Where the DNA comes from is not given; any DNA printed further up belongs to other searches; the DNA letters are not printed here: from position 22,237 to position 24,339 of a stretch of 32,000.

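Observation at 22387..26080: MacB/FtsX-type ABC transporter operon ending in a 600-aa glycosylated heptad-repeat ectoprotein: possible archaeal mechanotransmission module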

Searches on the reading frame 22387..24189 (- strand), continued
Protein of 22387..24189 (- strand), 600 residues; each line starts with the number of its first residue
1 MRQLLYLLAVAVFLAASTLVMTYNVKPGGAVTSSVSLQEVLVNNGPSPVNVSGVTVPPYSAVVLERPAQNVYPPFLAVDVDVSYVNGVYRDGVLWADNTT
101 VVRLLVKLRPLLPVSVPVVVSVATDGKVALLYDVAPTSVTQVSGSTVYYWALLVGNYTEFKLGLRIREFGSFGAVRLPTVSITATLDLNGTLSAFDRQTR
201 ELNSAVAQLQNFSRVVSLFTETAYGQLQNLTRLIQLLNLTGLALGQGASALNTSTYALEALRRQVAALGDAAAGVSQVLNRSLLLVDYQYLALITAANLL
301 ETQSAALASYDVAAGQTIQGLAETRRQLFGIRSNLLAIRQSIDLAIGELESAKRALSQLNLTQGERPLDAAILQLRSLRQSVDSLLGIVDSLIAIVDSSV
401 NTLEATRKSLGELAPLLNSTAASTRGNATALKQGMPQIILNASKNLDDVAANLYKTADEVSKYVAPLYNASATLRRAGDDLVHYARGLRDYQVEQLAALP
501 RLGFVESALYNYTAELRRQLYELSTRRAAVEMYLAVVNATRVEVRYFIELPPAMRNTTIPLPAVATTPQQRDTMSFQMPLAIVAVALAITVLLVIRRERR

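Call 44: find_encoding_contigs(protein=P0084, flank=5000, max_places=1)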
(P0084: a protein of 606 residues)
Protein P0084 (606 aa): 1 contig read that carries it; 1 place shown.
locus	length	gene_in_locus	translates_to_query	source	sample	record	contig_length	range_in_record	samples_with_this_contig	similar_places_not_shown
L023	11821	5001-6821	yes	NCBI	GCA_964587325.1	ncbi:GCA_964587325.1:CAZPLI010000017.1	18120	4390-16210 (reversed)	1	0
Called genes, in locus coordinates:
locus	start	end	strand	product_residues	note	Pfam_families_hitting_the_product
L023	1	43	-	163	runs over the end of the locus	PF13847:Methyltransf_31 (faint), PF13649:Methyltransf_25 (weak)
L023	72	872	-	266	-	PF03437:BtpA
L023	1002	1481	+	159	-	PF00293:NUDIX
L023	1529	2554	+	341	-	-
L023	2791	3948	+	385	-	PF12704:MacB_PCD, PF02687:FtsX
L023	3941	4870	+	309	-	PF00005:ABC_tran, PF02463:SMC_N (faint), PF13304:AAA_21 (faint)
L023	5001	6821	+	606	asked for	-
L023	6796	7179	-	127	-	-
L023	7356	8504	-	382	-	PF03190:Thioredox_DsbH, PF13098:Thioredoxin_2, PF13899:Thioredoxin_7, PF02683:DsbD_TM, PF13386:DsbD_2 (weak)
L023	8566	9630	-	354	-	PF00005:ABC_tran, PF03459:TOBE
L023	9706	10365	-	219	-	PF00528:BPD_transp_1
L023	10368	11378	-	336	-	PF13531:SBP_bac_11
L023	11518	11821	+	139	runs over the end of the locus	PF13247:Fer4_11, PF12838:Fer4_7 (weak), PF13187:Fer4_9 (weak), PF25160:LdpA_Fe-S-bd (weak), PF00037:Fer4, PF12797:Fer4_2, PF13237:Fer4_10, PF13187:Fer4_9, +8 more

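Call 45: find_encoding_contigs(protein=P0125, flank=5000, max_places=1)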
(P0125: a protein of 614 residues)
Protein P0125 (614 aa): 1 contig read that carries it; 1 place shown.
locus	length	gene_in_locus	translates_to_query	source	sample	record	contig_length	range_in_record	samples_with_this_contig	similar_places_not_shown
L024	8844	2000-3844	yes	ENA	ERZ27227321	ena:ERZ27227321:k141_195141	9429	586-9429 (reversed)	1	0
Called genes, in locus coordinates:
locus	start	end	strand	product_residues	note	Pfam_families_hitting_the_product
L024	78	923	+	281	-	PF02687:FtsX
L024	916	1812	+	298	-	PF00005:ABC_tran, PF02463:SMC_N (faint), PF13304:AAA_21 (faint)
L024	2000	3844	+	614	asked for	-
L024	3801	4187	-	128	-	-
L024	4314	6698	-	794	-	-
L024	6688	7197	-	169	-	-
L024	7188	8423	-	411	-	-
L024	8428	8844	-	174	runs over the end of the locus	-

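Call 46: find_encoding_contigs(protein=P0091, flank=5000, max_places=1)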
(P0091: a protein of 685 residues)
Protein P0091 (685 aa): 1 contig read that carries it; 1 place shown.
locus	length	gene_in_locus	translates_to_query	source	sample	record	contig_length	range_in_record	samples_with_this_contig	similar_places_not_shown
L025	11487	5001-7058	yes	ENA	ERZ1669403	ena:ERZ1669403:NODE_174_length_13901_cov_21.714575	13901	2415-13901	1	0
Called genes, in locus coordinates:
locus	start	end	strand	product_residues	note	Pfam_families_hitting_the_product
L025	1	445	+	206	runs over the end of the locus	PF01380:SIS, PF13580:SIS_2 (weak)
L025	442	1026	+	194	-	-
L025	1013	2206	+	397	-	PF00285:Citrate_synt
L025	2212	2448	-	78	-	-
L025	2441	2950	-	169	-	PF13183:Fer4_8 (faint), PF13534:Fer4_17 (faint), PF12797:Fer4_2 (faint), PF12837:Fer4_6 (weak), PF14697:Fer4_21, PF12838:Fer4_7, PF13187:Fer4_9 (weak), PF00037:Fer4 (weak), +4 more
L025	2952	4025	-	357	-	PF00146:NADHdh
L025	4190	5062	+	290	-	PF00005:ABC_tran, PF02463:SMC_N (faint), PF13304:AAA_21 (weak)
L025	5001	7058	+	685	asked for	-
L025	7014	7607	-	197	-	PF02223:Thymidylate_kin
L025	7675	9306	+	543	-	PF00437:T2SSE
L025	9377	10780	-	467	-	PF00171:Aldedh, PF05893:LuxC (faint)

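Call 47: search_protein_families(library=pfam, proteins=[L016:3-368:+, L011:1-606:-, L011:2648-3133:+, L020:7904-8392:+, L017:5087-5962:+, L018:5223-6059:+, L025:4190-5062:+, L021:5057-5962:+], max_evalue=0.01)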
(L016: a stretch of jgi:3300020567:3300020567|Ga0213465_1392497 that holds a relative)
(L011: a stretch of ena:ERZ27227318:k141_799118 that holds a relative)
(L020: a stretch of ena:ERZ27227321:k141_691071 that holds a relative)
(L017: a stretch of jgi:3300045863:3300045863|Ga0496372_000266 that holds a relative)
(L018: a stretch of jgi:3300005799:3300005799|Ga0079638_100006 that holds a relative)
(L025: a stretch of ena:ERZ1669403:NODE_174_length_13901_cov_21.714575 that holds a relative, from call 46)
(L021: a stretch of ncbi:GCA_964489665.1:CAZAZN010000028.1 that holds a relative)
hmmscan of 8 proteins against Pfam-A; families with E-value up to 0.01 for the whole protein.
L016:3-368:+ (121 aa): 2 families
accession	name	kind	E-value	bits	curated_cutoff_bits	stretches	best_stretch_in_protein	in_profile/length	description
PF07690.21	MFS_1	-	2e-06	27.4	33.4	1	1-117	57-174/347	Major Facilitator Superfamily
PF03137.26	OATP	-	0.00041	19.2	25.8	1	30-89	461-521/545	Organic Anion Transporter Polypeptide (OATP) family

L011:1-606:- (202 aa): 0 families

L011:2648-3133:+ (161 aa): 0 families

L020:7904-8392:+ (162 aa): 0 families

L017:5087-5962:+ (291 aa): 8 families
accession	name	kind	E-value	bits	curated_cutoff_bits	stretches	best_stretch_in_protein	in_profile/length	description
PF00005.33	ABC_tran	-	2.7e-35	122.4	25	1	30-177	3-136/137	ABC transporter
PF13304.12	AAA_21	-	3.6e-09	37.5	27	1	148-212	236-302/304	AAA domain, putative AbiEii toxin, Type IV TA system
PF13191.12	AAA_16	-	0.00033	21.6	32.6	1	37-197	23-161/167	AAA ATPase domain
PF13555.12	AAA_29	-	0.003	17.7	27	1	33-56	17-40/61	P-loop containing region of AAA domain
PF02463.25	SMC_N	-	0.003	17.4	40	0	43-209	29-198/220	RecF/RecN/SMC N terminal domain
PF12010.13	DUF3502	-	0.0072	17.2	24.4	0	92-150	3-64/69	Domain of unknown function (DUF3502)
PF03193.22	RsgA_GTPase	-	0.0072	16.6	30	0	31-58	100-126/174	RsgA GTPase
PF02492.25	cobW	-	0.0074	16.3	20.7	0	40-85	2-48/180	CobW/HypB/UreG, nucleotide-binding domain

L018:5223-6059:+ (278 aa): 9 families
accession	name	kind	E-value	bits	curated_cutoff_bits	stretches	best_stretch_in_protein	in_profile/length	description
PF00005.33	ABC_tran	-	2.3e-34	119.4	25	1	21-168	3-136/137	ABC transporter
PF13304.12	AAA_21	-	2.6e-05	24.9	27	0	138-200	235-299/304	AAA domain, putative AbiEii toxin, Type IV TA system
PF02463.25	SMC_N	-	4.2e-05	23.5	40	0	138-207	134-205/220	RecF/RecN/SMC N terminal domain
PF13191.12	AAA_16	-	0.00023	22.1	32.6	1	28-192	24-164/167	AAA ATPase domain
PF13401.12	AAA_22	-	0.0023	18.7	27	1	31-56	7-32/130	AAA domain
PF13555.12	AAA_29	-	0.0045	17.1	27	1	24-47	17-40/61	P-loop containing region of AAA domain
PF01637.24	ATPase_2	-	0.0054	17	33.2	0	24-53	15-44/225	ATPase domain predominantly from Archaea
PF02492.25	cobW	-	0.0071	16.4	20.7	0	31-75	2-47/180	CobW/HypB/UreG, nucleotide-binding domain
PF25199.1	nSTAND_NTPase5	-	0.0075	16.5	34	0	25-48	37-60/145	Novel STAND NTPase 5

L025:4190-5062:+ (290 aa): 9 families
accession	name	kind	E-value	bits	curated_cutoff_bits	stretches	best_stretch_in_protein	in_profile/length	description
PF00005.33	ABC_tran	-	5.1e-34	118.2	25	1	21-168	3-136/137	ABC transporter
PF13304.12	AAA_21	-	3e-12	47.7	27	2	136-201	214-300/304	AAA domain, putative AbiEii toxin, Type IV TA system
PF02463.25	SMC_N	-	9.2e-06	25.7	40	1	137-213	133-211/220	RecF/RecN/SMC N terminal domain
PF13401.12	AAA_22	-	0.00049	20.8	27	1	28-53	4-29/130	AAA domain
PF13191.12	AAA_16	-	0.00061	20.8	32.6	1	29-60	24-55/167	AAA ATPase domain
PF25199.1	nSTAND_NTPase5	-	0.0012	19.1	34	0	22-47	34-59/145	Novel STAND NTPase 5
PF01637.24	ATPase_2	-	0.0016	18.7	33.2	1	29-76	20-68/225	ATPase domain predominantly from Archaea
PF13555.12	AAA_29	-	0.0033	17.6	27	1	25-48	20-41/61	P-loop containing region of AAA domain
PF03193.22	RsgA_GTPase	-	0.0064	16.8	30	0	25-49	103-126/174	RsgA GTPase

L021:5057-5962:+ (301 aa): 9 families
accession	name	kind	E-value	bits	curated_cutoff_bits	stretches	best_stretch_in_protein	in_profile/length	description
PF00005.33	ABC_tran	-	1.6e-34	119.9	25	1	24-173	1-136/137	ABC transporter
PF13304.12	AAA_21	-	5.4e-07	30.4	27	0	143-208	235-302/304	AAA domain, putative AbiEii toxin, Type IV TA system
PF02463.25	SMC_N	-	6.1e-07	29.5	40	1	140-218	131-211/220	RecF/RecN/SMC N terminal domain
PF13555.12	AAA_29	-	0.0014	18.7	27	1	31-51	19-39/61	P-loop containing region of AAA domain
PF13191.12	AAA_16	-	0.0016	19.4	32.6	1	33-60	23-51/167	AAA ATPase domain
PF13481.12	AAA_25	-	0.0034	17.5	27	0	31-51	30-50/195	AAA domain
PF20703.3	nSTAND1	-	0.004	17.3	27.1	1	30-57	29-55/379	Novel STAND NTPase 1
PF03193.22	RsgA_GTPase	-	0.005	17.1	30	1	34-52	106-124/174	RsgA GTPase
PF01695.23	IstB_IS21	-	0.0073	16.3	24.1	0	2-50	61-108/238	IstB-like ATP binding protein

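Call 50: search_solved_structures(query=A2, max_evalue=1)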
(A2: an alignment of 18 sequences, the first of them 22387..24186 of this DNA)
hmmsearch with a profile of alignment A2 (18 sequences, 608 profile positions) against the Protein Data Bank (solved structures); distinct sequences matched with E-value up to 1: 514 (the best 60 are shown).
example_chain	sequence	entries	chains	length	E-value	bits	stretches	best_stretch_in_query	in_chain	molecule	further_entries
7y9n_A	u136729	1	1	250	1.7e-11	46.5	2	323-468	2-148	Spike protein S2',5HB-H2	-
8qae_A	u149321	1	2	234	2.4e-10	42.7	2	308-435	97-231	sc-apCC-6-SLLA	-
9f5w_B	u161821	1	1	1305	2.5e-09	39.3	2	300-517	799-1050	Structural maintenance of chromosomes protein 4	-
7wxz_A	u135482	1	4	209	6.3e-09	38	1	326-469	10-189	Spike protein S2'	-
8a3k_UNK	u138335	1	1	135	7.8e-09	37.7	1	308-425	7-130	sc-apCC-4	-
9y5h_B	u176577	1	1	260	8e-09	37.7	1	237-454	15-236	sc-t-SNARE-diff-#3.3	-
2ch7_B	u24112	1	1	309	8.7e-08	34.3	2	245-446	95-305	METHYL-ACCEPTING CHEMOTAXIS PROTEIN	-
3ja6_H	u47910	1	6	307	9.5e-08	34.1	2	245-446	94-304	Methyl-accepting chemotaxis protein 2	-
2ch7_A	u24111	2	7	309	9.6e-08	34.1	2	245-446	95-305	METHYL-ACCEPTING CHEMOTAXIS PROTEIN | Methyl-accepting chemotaxis protein 2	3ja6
4tql_A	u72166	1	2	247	7.3e-06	27.9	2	322-466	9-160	Three helix bundle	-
9r1j_A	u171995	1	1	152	8.6e-06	27.7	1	279-396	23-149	sc-apCC-4-NR-1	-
8qad_A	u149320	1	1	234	1.1e-05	27.3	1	308-473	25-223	sc-apCC-6-LLIA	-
8qkd_A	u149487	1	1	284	1.8e-05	26.6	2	291-459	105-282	sc-CC-5-24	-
5zhy_A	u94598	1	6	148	1.9e-05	26.5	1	267-375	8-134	Spike glycoprotein, Spike glycoprotein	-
9ugr_A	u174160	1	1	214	2.2e-05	26.3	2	396-470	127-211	Syn-F4-Link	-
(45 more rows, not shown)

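Call 66: find_homologous_proteins(query=A3, max_evalue=0.00001)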
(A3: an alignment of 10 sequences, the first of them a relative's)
Query A3 (10 sequences) (622 aa, profile of the alignment): 1 proteins with E <= 0.00001 among 8000 candidates.
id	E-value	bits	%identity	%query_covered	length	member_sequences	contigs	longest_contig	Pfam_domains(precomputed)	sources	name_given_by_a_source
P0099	4.1e-212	724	100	100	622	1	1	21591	-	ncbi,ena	-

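Call 69: list_cluster_members(proteins=[L013:11353-12174:-, L014:8054-8797:+, L017:8964-10655:-, L018:9420-9965:-, L020:932-1819:-, L021:7873-8805:-, L025:1013-2206:+, L016:2206-3981:-, L020:8956-10041:-, L013:11002-11319:-])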
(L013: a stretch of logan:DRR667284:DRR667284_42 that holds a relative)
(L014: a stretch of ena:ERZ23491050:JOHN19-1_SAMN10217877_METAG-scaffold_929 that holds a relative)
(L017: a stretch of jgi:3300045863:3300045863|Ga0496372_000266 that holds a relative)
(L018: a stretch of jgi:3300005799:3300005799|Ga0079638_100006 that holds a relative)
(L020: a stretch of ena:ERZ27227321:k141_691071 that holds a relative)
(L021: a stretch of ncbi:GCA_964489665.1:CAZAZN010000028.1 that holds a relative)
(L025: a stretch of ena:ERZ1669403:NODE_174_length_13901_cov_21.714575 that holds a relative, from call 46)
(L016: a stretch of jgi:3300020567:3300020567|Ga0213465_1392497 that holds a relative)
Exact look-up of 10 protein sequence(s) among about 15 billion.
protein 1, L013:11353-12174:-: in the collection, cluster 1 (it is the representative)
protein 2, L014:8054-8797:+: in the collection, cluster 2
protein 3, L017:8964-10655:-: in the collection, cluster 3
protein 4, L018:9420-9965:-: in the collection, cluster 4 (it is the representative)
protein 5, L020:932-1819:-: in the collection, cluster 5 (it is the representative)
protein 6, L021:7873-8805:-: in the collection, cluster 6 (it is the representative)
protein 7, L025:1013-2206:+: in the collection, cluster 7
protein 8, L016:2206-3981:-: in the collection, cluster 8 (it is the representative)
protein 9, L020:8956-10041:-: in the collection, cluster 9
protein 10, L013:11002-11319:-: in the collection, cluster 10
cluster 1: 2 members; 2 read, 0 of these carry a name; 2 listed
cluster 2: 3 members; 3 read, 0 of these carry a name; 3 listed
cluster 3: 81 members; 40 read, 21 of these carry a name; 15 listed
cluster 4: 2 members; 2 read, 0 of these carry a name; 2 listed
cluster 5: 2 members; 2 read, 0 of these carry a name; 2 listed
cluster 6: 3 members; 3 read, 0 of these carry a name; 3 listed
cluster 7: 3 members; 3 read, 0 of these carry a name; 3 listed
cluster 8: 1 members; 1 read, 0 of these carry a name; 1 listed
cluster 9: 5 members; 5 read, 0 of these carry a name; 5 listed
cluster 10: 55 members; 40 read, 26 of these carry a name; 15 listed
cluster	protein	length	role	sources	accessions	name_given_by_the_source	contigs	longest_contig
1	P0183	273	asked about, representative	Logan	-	-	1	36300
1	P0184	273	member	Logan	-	-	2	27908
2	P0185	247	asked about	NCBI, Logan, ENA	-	-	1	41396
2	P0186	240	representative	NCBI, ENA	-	-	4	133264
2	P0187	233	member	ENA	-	-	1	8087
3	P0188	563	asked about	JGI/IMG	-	dihydroxy-acid dehydratase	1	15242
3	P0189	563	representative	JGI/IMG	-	dihydroxy-acid dehydratase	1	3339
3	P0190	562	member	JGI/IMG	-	dihydroxy-acid dehydratase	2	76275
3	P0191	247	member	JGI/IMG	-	dihydroxy-acid dehydratase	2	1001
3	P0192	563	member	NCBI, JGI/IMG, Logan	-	dihydroxy-acid dehydratase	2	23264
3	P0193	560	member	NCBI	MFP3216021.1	MAG: dihydroxy-acid dehydratase, partial [Vulcanisaeta sp.]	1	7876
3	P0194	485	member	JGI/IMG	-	dihydroxyacid dehydratase (EC 4.2.1.9)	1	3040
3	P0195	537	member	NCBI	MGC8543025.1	MAG: dihydroxy-acid dehydratase, partial [Vulcanisaeta sp.]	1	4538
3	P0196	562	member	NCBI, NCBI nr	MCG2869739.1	MAG: dihydroxy-acid dehydratase [Vulcanisaeta sp.] | dihydroxy-acid dehydratase [Vulcanisaeta sp.]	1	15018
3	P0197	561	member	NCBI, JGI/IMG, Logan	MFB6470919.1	MAG: dihydroxy-acid dehydratase [Vulcanisaeta sp. AZ3] | dihydroxy-acid dehydratase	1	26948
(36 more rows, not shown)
